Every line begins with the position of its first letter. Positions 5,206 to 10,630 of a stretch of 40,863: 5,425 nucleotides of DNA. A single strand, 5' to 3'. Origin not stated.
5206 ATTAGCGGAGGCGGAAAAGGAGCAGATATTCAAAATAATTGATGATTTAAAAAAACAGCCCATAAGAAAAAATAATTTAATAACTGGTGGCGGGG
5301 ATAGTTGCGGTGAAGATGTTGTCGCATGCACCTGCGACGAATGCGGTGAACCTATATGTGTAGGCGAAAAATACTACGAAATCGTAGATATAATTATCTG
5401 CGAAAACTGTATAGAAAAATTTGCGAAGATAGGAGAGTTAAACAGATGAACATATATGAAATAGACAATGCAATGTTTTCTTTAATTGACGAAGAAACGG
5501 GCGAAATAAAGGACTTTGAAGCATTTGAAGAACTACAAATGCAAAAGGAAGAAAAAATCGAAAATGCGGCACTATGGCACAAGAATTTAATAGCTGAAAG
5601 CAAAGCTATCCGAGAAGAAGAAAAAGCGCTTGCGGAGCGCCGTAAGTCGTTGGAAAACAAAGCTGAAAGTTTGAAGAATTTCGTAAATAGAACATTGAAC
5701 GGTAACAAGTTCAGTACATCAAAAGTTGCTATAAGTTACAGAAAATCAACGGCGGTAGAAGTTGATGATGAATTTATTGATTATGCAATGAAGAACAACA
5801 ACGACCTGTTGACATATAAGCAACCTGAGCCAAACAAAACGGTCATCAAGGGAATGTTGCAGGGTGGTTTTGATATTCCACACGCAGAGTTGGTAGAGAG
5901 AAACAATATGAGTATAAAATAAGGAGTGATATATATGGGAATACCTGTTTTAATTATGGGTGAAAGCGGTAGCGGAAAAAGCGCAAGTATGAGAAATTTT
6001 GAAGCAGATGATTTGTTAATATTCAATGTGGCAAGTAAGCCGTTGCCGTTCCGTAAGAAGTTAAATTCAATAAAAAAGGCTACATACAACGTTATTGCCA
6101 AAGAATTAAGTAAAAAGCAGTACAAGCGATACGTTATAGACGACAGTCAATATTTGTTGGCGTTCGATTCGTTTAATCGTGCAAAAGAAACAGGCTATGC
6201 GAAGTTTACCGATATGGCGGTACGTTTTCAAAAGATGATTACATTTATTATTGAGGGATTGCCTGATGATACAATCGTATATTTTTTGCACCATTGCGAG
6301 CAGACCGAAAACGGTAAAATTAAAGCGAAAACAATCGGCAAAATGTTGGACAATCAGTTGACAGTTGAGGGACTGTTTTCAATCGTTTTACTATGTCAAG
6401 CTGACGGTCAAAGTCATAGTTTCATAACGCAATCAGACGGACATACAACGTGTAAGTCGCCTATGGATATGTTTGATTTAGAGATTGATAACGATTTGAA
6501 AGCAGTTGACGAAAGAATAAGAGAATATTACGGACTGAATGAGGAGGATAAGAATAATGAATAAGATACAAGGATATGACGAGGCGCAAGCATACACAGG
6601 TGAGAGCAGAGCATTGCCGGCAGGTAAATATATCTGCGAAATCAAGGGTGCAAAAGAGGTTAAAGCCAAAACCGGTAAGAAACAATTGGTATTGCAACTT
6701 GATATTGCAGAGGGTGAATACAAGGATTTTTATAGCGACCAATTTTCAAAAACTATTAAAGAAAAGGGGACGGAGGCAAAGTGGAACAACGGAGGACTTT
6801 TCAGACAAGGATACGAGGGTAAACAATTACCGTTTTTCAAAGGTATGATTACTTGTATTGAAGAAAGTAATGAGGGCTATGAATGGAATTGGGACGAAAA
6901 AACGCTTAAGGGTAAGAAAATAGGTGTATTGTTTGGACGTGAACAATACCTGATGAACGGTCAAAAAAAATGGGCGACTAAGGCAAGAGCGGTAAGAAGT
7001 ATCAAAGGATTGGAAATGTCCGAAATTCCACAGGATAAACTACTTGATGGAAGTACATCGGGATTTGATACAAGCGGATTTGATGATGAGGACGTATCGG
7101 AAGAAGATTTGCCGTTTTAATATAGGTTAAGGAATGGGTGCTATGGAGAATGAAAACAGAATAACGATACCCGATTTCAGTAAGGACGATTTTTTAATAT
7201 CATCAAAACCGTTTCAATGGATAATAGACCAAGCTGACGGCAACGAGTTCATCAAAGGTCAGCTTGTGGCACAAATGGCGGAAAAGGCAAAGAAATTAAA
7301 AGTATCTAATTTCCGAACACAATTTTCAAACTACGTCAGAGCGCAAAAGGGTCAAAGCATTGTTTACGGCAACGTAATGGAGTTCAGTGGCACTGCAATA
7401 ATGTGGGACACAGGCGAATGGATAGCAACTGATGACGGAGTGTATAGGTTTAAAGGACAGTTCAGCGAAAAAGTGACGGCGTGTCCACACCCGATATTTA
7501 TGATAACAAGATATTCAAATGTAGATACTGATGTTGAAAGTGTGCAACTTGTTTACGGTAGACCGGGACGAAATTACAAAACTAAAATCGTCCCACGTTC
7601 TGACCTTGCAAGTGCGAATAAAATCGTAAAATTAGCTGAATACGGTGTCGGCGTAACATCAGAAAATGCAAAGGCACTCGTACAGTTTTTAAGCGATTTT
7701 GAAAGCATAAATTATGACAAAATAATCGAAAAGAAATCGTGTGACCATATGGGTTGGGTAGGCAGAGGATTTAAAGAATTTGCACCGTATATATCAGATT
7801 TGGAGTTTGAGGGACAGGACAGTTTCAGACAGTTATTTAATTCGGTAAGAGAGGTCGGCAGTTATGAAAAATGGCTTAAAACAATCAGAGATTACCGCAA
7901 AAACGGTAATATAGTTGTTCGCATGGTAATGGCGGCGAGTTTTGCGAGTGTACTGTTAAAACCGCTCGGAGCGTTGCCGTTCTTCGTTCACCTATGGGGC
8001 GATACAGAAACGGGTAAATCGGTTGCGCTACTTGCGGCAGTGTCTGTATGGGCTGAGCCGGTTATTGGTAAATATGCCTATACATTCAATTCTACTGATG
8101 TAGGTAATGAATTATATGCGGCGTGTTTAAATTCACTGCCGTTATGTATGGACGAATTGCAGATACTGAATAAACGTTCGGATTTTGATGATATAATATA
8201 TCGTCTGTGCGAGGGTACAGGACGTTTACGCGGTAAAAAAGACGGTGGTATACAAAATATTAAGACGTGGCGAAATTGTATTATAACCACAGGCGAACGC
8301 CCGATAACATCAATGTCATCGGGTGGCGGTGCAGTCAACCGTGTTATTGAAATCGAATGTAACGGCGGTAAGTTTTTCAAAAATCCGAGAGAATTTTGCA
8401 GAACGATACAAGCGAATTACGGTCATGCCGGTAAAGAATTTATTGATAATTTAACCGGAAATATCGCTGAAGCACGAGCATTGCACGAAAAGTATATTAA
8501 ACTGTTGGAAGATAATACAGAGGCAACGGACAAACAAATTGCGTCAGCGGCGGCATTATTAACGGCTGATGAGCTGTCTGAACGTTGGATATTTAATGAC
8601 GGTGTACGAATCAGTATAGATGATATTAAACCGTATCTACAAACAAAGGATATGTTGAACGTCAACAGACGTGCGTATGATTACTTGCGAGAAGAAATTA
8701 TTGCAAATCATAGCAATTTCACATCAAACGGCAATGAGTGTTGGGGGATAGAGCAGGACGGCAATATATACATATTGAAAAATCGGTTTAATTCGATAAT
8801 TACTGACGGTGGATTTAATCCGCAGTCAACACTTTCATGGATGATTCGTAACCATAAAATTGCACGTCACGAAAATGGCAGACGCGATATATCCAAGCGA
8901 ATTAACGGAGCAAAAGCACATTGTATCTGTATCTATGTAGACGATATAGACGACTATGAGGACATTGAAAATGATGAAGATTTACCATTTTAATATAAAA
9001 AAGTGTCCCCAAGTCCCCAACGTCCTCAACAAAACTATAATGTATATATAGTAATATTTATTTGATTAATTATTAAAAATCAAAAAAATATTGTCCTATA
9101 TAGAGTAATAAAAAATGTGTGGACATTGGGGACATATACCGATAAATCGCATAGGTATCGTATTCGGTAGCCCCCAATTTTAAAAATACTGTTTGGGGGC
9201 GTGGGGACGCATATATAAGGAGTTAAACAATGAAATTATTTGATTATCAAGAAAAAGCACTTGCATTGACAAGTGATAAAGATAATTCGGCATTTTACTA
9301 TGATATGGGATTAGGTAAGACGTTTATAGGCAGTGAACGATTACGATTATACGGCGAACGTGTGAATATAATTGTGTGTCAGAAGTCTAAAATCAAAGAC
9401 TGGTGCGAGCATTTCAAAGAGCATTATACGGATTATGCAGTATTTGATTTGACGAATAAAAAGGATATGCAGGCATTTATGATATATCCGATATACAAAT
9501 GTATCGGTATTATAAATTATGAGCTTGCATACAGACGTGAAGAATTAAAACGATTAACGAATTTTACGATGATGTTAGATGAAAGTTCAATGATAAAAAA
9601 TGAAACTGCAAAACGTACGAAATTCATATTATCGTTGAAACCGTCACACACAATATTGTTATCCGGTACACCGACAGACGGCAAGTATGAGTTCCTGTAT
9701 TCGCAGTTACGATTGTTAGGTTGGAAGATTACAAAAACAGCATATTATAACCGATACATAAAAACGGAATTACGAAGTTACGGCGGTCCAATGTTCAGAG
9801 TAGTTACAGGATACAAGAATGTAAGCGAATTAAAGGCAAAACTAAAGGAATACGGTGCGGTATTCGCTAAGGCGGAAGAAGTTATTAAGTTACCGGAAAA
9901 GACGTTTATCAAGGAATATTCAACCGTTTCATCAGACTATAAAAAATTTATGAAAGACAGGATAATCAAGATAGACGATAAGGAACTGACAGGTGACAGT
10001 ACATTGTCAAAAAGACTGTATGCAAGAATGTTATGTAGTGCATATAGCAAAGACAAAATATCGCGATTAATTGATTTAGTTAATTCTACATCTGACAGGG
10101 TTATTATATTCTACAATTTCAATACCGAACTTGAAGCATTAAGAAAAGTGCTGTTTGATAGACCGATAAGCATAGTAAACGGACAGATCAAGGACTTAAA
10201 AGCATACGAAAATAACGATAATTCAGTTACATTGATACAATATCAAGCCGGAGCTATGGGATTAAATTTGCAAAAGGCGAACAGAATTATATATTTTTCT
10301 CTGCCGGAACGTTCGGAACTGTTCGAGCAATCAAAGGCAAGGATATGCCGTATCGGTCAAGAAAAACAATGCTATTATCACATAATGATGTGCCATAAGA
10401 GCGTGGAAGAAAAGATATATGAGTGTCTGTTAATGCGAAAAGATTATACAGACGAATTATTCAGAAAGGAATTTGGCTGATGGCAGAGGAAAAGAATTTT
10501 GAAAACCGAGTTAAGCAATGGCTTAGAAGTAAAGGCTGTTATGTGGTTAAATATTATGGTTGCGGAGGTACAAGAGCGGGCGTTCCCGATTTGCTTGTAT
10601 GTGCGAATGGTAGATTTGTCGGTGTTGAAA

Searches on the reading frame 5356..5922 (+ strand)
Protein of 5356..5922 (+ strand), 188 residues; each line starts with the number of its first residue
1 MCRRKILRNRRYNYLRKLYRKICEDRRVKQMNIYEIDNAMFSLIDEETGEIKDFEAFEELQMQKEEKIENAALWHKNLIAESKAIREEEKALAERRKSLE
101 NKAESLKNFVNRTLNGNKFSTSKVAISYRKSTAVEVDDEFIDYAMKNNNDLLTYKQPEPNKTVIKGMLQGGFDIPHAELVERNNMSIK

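Call 8: search_protein_families(library=pfam, proteins=[window:5356-5922:+], max_evalue=0.01)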
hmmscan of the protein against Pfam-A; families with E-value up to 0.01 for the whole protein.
window:5356-5922:+ (188 aa): 1 family
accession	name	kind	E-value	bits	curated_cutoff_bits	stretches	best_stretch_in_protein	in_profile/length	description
PF05565.16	Sipho_Gp157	-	1.7e-28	100.1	28.6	1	33-188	2-162/162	Siphovirus Gp157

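Call 104: search_protein_families(library=phrogs, proteins=[window:5356-5922:+], max_evalue=0.0001)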
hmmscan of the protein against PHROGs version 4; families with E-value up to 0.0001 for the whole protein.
window:5356-5922:+ (188 aa): 1 family
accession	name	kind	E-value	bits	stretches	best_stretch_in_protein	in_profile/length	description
phrog_253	-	DNA, RNA and nucleotide metabolism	3e-25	90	1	29-188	5-167/169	Mu Gam-like end protection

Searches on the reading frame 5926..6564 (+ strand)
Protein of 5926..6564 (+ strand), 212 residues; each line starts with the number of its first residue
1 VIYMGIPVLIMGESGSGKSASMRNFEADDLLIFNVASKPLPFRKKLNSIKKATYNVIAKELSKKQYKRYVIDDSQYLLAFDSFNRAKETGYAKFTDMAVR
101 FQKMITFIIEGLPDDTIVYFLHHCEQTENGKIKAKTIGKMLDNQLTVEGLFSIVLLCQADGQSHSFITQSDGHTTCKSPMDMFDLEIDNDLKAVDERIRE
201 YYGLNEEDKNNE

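Call 56: search_protein_families(library=pfam, proteins=[window:5926-6564:+], max_evalue=0.001)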
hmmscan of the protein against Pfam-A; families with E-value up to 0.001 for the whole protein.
window:5926-6564:+ (212 aa): 2 families
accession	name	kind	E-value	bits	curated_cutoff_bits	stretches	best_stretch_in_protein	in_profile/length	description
PF13479.12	AAA_24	-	2.6e-05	24.6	27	1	7-165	4-181/195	AAA domain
PF12775.13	AAA_7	-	0.00015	21.8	25.8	1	3-91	31-117/181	P-loop containing dynein motor region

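Call 104: search_protein_families(library=phrogs, proteins=[window:5926-6564:+], max_evalue=0.0001)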
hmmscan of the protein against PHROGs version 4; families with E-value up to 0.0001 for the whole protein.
window:5926-6564:+ (212 aa): 2 families
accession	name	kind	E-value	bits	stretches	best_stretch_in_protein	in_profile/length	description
phrog_2872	-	DNA, RNA and nucleotide metabolism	1e-68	232.2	1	4-209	1-218/219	Sak4-like ssDNA annealing protein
phrog_124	-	DNA, RNA and nucleotide metabolism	3.1e-07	31.1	1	8-209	46-268/382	Sak4-like ssDNA annealing protein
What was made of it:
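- On Stl2-type master repressor (SaPI2 Stl): Only circumstantial: a Sak4-like gene at 5926-6564 (call 104).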

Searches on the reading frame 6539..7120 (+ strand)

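Call 56: search_protein_families(library=pfam, proteins=[window:6539-7120:+], max_evalue=0.001)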
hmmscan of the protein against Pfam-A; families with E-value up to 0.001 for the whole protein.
window:6539-7120:+ (193 aa): 1 family
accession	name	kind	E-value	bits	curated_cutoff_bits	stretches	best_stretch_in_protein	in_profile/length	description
PF05037.18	DUF669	-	0.00033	21.2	21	1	14-62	4-51/138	Protein of unknown function (DUF669)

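Call 104: search_protein_families(library=phrogs, proteins=[window:6539-7120:+], max_evalue=0.0001)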
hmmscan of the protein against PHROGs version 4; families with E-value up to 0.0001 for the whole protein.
window:6539-7120:+ (193 aa): 2 families
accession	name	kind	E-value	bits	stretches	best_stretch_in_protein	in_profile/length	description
phrog_18107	-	unknown function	7e-46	157.7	1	7-171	1-168/201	-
phrog_378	-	DNA, RNA and nucleotide metabolism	7.1e-07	30.6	1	13-193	7-163/163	single strand DNA binding protein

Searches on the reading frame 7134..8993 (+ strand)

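Call 56: search_protein_families(library=pfam, proteins=[window:7134-8993:+], max_evalue=0.001)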
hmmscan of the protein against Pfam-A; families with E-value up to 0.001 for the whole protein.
window:7134-8993:+ (619 aa): 2 families
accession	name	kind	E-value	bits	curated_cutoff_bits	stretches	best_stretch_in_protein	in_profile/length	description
PF06048.17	DUF927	-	9.2e-41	140.8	22.6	1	108-377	13-283/284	Domain of unknown function (DUF927)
PF18662.7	HTH_56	-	9e-18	64.8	26.2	1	510-604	2-110/111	Cch helix turn helix domain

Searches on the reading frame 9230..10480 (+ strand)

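Call 56: search_protein_families(library=pfam, proteins=[window:9230-10480:+], max_evalue=0.001)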
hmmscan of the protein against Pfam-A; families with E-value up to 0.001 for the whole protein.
window:9230-10480:+ (416 aa): 2 families
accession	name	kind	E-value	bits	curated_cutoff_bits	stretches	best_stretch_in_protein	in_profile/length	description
PF00176.29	SNF2-rel_dom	-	6.9e-17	61.9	24.9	1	22-257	22-265/290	SNF2-related domain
PF00271.37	Helicase_C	-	1.1e-09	38.9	23.5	1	276-376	2-110/110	Helicase conserved C-terminal domain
